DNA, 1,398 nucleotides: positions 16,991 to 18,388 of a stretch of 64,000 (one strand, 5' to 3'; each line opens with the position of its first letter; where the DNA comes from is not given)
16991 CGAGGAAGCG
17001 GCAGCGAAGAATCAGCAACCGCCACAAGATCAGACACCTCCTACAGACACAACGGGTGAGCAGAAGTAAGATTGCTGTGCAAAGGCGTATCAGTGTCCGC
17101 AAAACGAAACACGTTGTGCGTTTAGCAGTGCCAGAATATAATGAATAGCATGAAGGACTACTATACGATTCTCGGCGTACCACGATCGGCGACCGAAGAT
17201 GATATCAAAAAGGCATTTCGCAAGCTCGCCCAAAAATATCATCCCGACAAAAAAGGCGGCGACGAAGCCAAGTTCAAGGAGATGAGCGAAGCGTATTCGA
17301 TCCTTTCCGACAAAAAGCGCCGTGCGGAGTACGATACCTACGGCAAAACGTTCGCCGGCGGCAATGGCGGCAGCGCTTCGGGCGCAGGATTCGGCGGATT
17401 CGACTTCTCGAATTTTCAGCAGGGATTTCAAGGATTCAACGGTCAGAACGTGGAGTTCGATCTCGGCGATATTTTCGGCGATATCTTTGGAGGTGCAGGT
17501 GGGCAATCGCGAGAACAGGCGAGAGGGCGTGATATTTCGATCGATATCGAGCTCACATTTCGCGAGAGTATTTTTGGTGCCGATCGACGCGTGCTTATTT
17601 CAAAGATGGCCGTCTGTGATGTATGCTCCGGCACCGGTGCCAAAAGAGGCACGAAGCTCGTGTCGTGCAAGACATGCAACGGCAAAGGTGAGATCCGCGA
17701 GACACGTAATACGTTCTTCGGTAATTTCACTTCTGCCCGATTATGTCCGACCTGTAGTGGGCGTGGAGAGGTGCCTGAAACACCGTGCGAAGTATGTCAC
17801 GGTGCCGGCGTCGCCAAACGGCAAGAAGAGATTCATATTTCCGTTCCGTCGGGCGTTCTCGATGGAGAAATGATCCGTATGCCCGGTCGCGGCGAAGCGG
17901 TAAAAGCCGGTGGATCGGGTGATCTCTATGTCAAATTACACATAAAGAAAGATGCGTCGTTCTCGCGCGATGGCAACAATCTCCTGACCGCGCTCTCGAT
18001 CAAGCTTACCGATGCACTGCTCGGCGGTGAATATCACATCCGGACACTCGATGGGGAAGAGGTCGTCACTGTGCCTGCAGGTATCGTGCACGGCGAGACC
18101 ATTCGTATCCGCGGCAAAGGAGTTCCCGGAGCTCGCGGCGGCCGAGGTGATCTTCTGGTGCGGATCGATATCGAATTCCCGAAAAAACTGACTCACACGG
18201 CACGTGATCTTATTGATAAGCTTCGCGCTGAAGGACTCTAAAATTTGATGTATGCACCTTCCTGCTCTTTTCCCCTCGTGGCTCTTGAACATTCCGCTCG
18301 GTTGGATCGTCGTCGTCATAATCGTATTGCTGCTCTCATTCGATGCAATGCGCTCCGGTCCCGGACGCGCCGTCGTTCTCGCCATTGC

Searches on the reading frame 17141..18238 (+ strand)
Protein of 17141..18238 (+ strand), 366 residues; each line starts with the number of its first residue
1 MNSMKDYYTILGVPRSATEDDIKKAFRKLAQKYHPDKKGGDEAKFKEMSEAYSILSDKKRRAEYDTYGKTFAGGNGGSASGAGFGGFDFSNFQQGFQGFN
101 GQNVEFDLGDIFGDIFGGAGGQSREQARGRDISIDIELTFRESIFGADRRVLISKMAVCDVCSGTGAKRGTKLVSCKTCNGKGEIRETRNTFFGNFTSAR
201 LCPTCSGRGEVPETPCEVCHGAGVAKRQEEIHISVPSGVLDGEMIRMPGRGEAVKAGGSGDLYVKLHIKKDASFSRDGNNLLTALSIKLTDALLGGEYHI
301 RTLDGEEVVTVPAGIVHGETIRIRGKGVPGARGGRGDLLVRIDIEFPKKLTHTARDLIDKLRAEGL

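Call 7: search_protein_families(library=pfam, proteins=[window:17141-18238:+], max_evalue=0.001)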
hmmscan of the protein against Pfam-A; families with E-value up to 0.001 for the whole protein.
window:17141-18238:+ (366 aa): 3 families
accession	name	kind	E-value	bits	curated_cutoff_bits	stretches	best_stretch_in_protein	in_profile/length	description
PF01556.23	DnaJ_C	-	2.4e-39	135.3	26.6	1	132-347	1-152/152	DnaJ C terminal domain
PF00226.36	DnaJ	-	1.9e-24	86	27.8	1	6-65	1-63/63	DnaJ domain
PF00684.25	DnaJ_CXXCXGXG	-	8.9e-16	58.4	32.7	1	159-223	1-65/65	DnaJ central domain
